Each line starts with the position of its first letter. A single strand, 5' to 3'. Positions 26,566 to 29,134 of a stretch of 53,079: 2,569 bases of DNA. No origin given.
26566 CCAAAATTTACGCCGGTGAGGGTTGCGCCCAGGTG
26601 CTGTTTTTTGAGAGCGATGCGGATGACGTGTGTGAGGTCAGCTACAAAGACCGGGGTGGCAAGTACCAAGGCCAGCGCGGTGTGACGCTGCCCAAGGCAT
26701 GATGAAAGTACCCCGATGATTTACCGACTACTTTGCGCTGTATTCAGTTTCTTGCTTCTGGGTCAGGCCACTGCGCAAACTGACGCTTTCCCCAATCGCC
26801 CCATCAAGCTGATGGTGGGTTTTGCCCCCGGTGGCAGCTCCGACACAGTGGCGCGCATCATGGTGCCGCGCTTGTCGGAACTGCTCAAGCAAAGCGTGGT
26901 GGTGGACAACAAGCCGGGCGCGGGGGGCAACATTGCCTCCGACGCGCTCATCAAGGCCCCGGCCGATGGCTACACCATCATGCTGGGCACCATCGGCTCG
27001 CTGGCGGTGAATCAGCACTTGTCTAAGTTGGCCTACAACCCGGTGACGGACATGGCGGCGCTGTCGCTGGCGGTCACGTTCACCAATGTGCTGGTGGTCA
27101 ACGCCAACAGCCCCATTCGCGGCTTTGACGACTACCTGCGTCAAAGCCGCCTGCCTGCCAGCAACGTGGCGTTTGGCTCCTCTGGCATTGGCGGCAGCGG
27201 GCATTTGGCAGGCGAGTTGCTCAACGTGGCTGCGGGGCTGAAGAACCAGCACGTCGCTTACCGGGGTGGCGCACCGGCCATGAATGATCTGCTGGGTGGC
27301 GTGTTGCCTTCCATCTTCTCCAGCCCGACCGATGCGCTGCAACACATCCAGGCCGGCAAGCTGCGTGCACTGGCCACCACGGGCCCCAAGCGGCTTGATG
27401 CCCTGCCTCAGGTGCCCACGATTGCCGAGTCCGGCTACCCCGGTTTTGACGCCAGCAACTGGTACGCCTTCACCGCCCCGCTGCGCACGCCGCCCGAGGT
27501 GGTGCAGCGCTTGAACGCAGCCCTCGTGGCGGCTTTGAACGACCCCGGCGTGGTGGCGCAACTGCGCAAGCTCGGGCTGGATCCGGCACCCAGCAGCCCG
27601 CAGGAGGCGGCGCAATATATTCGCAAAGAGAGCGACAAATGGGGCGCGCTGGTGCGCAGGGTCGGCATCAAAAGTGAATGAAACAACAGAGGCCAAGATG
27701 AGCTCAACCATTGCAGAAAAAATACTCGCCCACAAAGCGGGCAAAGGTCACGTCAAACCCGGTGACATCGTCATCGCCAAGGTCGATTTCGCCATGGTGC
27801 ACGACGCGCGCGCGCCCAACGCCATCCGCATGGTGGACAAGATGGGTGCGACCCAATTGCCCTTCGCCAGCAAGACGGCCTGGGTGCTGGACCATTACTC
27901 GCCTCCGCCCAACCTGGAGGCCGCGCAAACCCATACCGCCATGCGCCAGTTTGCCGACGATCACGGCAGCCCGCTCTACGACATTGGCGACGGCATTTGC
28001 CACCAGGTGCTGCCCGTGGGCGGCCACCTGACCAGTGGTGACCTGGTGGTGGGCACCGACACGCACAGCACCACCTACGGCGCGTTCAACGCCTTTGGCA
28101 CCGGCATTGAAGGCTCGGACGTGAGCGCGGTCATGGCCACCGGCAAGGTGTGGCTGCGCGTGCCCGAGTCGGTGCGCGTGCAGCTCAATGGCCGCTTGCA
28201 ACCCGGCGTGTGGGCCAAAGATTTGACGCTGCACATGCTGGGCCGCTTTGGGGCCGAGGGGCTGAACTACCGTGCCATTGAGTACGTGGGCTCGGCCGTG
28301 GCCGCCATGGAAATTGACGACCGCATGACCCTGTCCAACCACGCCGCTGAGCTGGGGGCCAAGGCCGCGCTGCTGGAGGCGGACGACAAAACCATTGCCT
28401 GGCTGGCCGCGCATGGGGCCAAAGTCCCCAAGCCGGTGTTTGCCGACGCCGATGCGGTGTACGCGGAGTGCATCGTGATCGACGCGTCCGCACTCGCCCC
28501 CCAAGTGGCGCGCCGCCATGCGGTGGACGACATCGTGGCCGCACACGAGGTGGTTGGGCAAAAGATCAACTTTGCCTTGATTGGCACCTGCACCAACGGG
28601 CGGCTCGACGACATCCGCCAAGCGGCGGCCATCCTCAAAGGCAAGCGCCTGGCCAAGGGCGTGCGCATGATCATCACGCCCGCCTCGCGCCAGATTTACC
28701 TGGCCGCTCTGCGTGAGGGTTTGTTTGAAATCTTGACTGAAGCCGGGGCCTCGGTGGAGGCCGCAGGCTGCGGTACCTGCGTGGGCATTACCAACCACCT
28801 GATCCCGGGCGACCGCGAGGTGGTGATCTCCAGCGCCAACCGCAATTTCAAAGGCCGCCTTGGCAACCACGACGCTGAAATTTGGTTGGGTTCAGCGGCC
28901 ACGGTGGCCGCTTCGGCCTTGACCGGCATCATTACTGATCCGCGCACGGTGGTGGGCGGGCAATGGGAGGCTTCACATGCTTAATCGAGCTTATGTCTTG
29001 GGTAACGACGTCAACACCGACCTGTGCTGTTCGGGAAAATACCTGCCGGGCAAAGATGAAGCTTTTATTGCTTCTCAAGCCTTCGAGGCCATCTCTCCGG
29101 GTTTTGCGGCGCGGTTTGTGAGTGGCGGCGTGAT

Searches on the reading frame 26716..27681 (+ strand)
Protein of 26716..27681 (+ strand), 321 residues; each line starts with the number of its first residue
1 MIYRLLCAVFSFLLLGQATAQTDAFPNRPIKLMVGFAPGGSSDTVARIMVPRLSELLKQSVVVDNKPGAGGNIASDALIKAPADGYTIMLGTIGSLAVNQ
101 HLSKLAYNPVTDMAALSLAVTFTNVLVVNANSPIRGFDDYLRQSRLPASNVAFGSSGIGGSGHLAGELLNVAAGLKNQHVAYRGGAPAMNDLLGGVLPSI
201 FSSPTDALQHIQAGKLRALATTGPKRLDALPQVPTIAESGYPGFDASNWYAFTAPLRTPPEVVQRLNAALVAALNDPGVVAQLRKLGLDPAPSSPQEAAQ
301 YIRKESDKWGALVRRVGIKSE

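Call 88: search_protein_families(library=pfam, proteins=[window:26716-27681:+], max_evalue=0.00001)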
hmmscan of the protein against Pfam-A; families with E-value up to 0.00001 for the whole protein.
window:26716-27681:+ (321 aa): 1 family
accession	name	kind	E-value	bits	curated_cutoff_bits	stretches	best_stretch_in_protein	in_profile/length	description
PF03401.19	TctC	-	1.3e-68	232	27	1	45-317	1-273/274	Tripartite tricarboxylate transporter family receptor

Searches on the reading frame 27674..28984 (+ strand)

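Call 88: search_protein_families(library=pfam, proteins=[window:27674-28984:+], max_evalue=0.00001)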
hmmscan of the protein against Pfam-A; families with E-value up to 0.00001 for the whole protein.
window:27674-28984:+ (436 aa): 1 family
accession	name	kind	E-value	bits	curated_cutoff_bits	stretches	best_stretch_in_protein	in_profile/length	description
PF00330.25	Aconitase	-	2.7e-89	300.7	28.7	2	28-293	12-306/463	Aconitase family (aconitate hydratase)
